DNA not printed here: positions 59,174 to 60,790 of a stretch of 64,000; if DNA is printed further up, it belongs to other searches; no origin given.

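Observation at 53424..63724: Candidate new system: TBDT, DUF4876 lipoprotein, second beta-barrel and two gingipain-like/HEAT proteases in one operon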

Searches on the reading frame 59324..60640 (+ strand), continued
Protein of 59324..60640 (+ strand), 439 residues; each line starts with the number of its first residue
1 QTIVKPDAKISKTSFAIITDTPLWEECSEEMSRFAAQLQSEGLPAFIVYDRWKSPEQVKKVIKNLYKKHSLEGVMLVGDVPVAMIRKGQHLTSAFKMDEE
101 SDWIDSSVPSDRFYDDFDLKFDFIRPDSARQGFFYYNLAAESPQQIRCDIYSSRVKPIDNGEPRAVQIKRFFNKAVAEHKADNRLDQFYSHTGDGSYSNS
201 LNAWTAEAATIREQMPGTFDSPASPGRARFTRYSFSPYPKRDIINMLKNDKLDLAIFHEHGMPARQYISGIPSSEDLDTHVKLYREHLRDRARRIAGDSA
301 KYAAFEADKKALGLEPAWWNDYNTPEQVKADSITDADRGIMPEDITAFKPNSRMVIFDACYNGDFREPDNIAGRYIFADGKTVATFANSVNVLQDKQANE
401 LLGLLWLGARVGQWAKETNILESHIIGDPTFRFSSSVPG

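Call 100: find_encoding_contigs(protein=P0256, flank=10000, max_places=3)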
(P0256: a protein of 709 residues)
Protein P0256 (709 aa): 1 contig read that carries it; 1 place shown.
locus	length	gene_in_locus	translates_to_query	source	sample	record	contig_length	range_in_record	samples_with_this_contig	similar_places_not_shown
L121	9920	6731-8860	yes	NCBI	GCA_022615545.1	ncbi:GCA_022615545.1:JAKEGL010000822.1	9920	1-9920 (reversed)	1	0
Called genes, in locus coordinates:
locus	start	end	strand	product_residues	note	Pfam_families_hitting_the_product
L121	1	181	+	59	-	?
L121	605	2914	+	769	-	PF16656:Pur_ac_phosph_N (weak), PF13091:PLDc_2, PF13860:FlgD_ig, PF18962:Por_Secre_tail (weak)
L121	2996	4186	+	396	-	PF00155:Aminotran_1_2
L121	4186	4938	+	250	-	-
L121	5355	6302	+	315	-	PF13793:Pribosyltran_N, PF00156:Pribosyltran, PF14572:Pribosyl_synth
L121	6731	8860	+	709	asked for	PF02985:HEAT (faint), PF13646:HEAT_2 (faint)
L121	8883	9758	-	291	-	PF00892:EamA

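Call 101: search_protein_families(library=pfam, proteins=[L117:11514-13058:+, L116:12629-13987:+, L114:13081-14565:+, L113:12008-13591:+, L117:13060-13446:+, L116:13984-14331:+, L114:14583-14909:+, L119:11911-13812:+, L119:13836-14441:+, L115:3808-4479:+], max_evalue=0.1)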
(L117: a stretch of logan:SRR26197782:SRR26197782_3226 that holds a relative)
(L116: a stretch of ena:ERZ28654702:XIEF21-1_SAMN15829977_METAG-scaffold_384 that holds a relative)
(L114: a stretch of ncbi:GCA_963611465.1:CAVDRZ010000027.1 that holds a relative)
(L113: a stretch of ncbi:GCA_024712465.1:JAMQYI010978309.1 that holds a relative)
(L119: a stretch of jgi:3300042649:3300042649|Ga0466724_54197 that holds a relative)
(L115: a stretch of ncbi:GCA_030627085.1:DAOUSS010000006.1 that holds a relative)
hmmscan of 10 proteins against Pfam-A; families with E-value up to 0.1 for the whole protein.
L117:11514-13058:+ (514 aa): 2 families
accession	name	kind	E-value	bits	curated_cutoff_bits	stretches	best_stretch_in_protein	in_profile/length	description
PF14064.11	HmuY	-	2.3e-05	25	27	1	467-496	119-149/157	HmuY protein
PF00112.29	Peptidase_C1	-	0.011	16.3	20.7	1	126-284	67-201/220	Papain family cysteine protease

L116:12629-13987:+ (452 aa): 0 families

L114:13081-14565:+ (494 aa): 0 families

L113:12008-13591:+ (528 aa): 1 family
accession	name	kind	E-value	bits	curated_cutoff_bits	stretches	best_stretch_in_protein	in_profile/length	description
PF08139.17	LPAM_1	-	0.09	13.7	20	0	1-17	1-17/18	Prokaryotic membrane lipoprotein lipid attachment site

L117:13060-13446:+ (128 aa): 2 families
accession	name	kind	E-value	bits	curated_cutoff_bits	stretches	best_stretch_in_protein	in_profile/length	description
PF14064.11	HmuY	-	2.1e-13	51.1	27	1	44-122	3-72/157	HmuY protein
PF08139.17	LPAM_1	-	0.091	13.7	20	0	8-21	5-18/18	Prokaryotic membrane lipoprotein lipid attachment site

L116:13984-14331:+ (115 aa): 1 family
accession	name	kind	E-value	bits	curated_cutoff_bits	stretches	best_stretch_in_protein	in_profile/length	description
PF14064.11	HmuY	-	2.5e-09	37.9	27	1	41-107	3-60/157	HmuY protein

L114:14583-14909:+ (108 aa): 1 family
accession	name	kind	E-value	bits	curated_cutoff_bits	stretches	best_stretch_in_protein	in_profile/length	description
PF14064.11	HmuY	-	3.8e-10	40.5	27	1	33-90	4-49/157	HmuY protein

L119:11911-13812:+ (633 aa): 1 family
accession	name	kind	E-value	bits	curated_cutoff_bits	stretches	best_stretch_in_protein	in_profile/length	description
PF13646.12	HEAT_2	-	0.0011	19.6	27.7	0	410-489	3-81/88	HEAT repeats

L119:13836-14441:+ (201 aa): 0 families

L115:3808-4479:+ (223 aa): 0 families

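Call 105: search_solved_structures(query=A10, max_evalue=10, show_alignments=1)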
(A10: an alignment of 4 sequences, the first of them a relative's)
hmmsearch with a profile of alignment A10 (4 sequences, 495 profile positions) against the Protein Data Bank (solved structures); distinct sequences matched with E-value up to 10: 3.
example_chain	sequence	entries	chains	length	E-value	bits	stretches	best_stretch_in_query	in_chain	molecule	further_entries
6a0n_A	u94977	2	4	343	1.6e-09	40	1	232-282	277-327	Lpg2622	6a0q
3ois_A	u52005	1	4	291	0.001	20.8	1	39-286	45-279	Cysteine protease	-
2lau_A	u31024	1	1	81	1.1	10.8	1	159-218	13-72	THAP domain-containing protein 11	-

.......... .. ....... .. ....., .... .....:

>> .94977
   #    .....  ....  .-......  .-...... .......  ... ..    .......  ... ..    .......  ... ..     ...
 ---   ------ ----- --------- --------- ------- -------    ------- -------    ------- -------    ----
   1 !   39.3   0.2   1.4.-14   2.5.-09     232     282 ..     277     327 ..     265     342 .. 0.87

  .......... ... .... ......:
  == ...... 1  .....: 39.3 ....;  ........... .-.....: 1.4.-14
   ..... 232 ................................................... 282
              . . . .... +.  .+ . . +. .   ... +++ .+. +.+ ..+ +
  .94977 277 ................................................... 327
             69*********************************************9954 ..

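Call 111: find_encoding_contigs(protein=P0251, flank=10000, max_places=2)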
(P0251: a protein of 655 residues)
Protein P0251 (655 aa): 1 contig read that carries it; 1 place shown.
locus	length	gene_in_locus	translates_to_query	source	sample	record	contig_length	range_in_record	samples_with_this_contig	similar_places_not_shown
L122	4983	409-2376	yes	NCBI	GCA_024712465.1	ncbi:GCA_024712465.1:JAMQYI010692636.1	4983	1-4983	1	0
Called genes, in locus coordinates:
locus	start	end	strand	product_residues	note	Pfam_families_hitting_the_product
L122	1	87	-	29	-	?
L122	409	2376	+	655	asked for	PF13646:HEAT_2 (faint)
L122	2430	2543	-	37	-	-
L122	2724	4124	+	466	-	PF01336:tRNA_anti-codon, PF00152:tRNA-synt_2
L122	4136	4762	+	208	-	PF00485:PRK, PF13238:AAA_18 (weak)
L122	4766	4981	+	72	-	?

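Call 112: find_encoding_contigs(protein=P0240, flank=10000, max_places=2)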
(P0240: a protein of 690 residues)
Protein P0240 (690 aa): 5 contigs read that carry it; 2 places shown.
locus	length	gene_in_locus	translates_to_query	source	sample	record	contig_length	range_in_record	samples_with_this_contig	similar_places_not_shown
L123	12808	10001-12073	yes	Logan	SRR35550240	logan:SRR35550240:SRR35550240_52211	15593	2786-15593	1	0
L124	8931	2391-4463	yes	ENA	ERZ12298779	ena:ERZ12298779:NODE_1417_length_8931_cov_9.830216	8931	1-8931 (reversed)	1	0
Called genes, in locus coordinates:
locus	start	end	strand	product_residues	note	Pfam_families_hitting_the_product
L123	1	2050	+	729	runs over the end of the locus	-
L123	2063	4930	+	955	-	PF13620:CarboxypepD_reg, PF13715:CarbopepD_reg_2, PF07715:Plug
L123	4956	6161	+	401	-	PF16215:DUF4876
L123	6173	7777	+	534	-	PF21012:DUF6850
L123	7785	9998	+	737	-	-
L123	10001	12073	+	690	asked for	PF13646:HEAT_2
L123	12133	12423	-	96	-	-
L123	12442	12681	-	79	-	-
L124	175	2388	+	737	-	-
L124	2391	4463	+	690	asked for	PF13646:HEAT_2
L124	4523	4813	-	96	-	-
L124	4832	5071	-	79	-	-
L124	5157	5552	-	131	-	PF14064:HmuY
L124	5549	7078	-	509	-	-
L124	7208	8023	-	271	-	PF02368:Big_2, PF22359:Big-like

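Call 113: find_encoding_contigs(protein=P0204, flank=10000, max_places=2)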
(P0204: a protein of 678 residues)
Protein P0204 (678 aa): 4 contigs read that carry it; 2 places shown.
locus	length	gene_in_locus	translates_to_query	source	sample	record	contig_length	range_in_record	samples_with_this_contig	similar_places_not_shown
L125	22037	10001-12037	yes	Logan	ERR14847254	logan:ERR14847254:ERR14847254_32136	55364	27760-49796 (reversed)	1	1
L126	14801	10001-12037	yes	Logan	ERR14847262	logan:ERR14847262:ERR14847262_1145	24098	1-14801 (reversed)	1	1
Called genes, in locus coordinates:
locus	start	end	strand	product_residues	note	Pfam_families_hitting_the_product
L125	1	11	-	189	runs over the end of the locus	PF02525:Flavodoxin_2, PF03358:FMN_red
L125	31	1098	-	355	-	PF00108:Thiolase_N (faint), PF08545:ACP_syn_III, PF08541:ACP_syn_III_C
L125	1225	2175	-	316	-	PF00248:Aldo_ket_red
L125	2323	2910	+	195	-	PF04542:Sigma70_r2 (weak), PF08281:Sigma70_r4_2, PF04545:Sigma70_r4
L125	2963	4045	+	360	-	PF04773:FecR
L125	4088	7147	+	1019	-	PF13620:CarboxypepD_reg (weak), PF13715:CarbopepD_reg_2, PF07715:Plug, PF00593:TonB_dep_Rec_b-barrel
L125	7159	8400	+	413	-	PF13620:CarboxypepD_reg (weak), PF16215:DUF4876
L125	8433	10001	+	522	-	PF21012:DUF6850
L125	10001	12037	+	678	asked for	PF13646:HEAT_2 (faint)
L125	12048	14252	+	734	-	PF13646:HEAT_2 (faint)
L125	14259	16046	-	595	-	PF00501:AMP-binding, PF23562:AMP-binding_C_3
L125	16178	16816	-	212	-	PF04264:YceI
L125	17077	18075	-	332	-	PF07719:TPR_2 (faint), PF13428:TPR_14 (faint)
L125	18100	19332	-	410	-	PF06245:DUF1015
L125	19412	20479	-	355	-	PF00266:Aminotran_5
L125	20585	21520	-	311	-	-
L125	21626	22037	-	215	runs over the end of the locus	PF04367:DUF502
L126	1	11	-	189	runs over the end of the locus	PF02525:Flavodoxin_2, PF03358:FMN_red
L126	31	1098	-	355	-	PF00108:Thiolase_N (faint), PF08545:ACP_syn_III, PF08541:ACP_syn_III_C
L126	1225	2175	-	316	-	PF00248:Aldo_ket_red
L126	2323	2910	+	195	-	PF04542:Sigma70_r2 (weak), PF08281:Sigma70_r4_2, PF04545:Sigma70_r4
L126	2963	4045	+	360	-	PF04773:FecR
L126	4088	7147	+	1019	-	PF13620:CarboxypepD_reg (weak), PF13715:CarbopepD_reg_2, PF07715:Plug, PF00593:TonB_dep_Rec_b-barrel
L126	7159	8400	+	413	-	PF13620:CarboxypepD_reg (weak), PF16215:DUF4876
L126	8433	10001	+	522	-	PF21012:DUF6850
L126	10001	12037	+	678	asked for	PF13646:HEAT_2 (faint)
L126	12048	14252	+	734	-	PF13646:HEAT_2 (faint)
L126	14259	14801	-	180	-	?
